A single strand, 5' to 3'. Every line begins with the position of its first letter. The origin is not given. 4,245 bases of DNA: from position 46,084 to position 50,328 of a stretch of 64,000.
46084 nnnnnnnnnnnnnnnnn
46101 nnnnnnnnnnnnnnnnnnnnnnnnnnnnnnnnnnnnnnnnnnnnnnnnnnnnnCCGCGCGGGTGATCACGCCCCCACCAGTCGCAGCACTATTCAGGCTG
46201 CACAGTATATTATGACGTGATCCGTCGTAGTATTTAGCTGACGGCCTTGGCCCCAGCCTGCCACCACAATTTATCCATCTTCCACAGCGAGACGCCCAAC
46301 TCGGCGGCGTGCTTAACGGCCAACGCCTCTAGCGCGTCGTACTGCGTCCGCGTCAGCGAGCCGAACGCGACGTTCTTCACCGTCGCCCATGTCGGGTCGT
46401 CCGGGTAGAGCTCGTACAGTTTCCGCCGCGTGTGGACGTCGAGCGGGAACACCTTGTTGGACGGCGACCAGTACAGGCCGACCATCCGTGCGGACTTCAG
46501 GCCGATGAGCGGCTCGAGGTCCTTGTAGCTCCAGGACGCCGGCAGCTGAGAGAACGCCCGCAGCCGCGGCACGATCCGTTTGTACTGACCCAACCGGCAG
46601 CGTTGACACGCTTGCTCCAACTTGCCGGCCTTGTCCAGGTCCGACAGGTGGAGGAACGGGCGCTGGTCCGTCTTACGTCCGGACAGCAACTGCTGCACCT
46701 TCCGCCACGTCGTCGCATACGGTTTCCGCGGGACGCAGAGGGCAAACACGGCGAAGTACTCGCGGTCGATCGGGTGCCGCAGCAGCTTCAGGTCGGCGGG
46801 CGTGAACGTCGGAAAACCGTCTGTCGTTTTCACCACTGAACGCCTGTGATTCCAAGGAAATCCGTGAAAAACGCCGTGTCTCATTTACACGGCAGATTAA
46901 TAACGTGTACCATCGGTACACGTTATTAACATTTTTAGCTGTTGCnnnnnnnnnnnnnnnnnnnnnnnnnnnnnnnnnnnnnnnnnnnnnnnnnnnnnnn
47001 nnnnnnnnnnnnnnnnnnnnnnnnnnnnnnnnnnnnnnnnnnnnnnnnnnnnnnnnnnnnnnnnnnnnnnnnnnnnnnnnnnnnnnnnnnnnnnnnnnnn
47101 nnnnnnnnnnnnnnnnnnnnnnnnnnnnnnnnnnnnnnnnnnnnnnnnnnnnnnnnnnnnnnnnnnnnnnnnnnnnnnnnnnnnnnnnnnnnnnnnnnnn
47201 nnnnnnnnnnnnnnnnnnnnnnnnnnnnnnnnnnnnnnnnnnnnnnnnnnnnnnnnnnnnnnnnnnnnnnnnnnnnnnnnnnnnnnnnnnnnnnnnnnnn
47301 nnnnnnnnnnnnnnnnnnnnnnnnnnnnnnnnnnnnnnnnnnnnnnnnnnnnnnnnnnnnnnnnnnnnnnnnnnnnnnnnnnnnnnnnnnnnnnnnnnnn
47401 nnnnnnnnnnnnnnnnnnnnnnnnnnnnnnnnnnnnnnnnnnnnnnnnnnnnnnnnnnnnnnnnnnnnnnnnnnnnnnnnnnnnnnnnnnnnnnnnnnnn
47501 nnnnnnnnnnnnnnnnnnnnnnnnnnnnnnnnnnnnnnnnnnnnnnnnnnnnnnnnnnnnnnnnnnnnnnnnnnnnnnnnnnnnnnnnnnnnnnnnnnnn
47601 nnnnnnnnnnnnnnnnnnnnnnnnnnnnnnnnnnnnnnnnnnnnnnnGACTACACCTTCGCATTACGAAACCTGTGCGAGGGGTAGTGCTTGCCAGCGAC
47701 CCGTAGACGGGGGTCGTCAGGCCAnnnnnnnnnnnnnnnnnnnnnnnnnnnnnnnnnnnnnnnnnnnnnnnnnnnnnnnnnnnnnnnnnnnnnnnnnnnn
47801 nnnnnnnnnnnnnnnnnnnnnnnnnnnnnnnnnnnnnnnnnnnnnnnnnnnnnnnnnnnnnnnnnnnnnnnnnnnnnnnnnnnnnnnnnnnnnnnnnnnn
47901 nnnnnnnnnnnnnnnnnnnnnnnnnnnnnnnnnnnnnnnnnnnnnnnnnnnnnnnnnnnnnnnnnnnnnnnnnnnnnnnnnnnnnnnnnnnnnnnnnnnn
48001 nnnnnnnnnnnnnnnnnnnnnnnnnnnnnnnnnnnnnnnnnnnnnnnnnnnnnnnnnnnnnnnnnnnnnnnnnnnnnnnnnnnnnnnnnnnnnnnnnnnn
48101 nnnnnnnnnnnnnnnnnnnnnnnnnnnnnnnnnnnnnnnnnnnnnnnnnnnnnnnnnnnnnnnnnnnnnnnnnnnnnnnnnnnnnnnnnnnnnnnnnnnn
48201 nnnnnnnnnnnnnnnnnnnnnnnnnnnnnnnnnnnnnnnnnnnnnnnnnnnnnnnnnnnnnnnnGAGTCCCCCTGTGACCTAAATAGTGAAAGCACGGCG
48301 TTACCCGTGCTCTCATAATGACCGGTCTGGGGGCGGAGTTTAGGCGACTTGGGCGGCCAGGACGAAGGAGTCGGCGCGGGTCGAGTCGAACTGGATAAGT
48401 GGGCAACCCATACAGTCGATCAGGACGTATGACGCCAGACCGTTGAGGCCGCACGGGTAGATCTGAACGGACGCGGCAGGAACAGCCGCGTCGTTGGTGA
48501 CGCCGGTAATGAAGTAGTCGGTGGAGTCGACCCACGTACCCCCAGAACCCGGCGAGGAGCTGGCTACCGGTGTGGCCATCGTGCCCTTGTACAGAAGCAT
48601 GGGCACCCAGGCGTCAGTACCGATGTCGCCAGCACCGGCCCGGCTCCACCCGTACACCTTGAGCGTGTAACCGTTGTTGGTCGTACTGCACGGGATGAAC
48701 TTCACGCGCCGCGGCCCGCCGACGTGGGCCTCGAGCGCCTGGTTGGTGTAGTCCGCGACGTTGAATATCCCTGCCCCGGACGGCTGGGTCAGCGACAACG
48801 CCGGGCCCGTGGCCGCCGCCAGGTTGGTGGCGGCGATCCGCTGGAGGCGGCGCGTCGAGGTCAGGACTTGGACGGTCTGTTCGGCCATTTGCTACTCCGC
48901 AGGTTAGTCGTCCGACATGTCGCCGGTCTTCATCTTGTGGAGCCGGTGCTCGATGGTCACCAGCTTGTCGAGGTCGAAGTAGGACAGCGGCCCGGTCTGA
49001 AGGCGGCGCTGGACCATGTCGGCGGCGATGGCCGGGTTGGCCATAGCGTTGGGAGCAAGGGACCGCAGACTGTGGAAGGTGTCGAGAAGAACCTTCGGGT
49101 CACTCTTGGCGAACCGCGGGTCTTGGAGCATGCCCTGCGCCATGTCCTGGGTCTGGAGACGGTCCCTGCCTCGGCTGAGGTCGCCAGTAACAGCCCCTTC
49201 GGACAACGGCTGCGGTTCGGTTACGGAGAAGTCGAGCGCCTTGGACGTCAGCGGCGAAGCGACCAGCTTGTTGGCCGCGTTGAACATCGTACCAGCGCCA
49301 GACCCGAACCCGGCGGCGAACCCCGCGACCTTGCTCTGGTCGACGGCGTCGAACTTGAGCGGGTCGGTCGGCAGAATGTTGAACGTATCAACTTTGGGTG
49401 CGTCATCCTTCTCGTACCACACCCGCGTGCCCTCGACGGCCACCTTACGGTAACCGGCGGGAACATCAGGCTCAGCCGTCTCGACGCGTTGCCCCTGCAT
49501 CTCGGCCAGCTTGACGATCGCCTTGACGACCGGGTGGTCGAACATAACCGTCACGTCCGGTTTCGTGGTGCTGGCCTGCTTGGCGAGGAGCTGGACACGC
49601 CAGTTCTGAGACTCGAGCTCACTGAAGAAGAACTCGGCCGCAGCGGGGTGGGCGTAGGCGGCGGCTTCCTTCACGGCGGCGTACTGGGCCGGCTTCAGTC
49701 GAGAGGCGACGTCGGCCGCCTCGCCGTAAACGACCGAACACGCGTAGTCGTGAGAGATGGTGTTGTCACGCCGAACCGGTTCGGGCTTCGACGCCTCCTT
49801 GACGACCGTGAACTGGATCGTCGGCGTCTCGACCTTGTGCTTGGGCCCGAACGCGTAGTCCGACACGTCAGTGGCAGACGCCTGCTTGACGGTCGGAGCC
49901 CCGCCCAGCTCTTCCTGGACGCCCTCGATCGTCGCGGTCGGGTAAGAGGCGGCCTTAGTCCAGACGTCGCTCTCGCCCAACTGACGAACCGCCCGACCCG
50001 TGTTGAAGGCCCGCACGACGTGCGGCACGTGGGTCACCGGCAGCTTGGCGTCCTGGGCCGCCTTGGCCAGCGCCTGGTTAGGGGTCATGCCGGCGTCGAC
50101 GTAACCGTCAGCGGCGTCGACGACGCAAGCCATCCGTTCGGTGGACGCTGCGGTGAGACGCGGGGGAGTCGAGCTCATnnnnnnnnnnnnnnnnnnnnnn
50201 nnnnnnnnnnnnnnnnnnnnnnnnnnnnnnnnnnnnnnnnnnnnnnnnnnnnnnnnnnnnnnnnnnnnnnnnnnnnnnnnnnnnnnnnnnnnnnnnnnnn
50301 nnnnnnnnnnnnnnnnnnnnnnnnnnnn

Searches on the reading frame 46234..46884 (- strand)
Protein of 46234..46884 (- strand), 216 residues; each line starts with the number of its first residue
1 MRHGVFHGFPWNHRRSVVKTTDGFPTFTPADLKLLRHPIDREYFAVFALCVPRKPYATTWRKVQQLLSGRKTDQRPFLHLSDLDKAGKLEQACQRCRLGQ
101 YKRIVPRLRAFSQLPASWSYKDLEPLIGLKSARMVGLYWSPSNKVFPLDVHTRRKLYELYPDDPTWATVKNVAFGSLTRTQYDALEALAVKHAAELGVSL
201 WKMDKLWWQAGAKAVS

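Call 11: search_protein_families(library=phrogs, proteins=[window:46234-46884:-], max_evalue=0.001)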
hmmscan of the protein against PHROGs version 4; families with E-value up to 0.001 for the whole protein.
window:46234-46884:- (216 aa): 1 family
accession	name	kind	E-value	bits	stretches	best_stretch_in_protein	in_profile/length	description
phrog_11575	-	unknown function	0.00038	21.3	1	39-160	15-138/189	-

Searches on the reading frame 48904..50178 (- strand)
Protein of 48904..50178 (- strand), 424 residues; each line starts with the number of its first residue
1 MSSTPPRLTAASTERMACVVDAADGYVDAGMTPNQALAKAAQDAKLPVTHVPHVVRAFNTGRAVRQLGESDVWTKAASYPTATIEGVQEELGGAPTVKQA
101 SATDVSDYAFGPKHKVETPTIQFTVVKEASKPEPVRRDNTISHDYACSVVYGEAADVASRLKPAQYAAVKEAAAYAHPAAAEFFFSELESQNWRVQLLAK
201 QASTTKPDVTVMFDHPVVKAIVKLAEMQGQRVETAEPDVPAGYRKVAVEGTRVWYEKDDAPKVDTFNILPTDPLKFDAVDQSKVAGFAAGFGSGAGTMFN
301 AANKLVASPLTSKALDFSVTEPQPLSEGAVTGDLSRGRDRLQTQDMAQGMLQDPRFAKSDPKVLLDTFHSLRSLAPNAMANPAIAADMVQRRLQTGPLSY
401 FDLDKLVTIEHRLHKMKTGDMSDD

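Call 11: search_protein_families(library=phrogs, proteins=[window:48904-50178:-], max_evalue=0.001)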
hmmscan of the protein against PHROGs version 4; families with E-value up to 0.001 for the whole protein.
window:48904-50178:- (424 aa): 0 families

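Call 19: search_protein_families(library=pfam, proteins=[window:48904-50178:-], max_evalue=0.01)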
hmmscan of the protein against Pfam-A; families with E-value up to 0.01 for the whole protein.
window:48904-50178:- (424 aa): 0 families

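Call 90: search_dna_similar(query=window:48904-50178:-, collection=phages, mode=protein, max_rows=8, max_evalue=0.001)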
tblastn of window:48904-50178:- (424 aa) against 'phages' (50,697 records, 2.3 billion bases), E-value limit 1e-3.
No match.
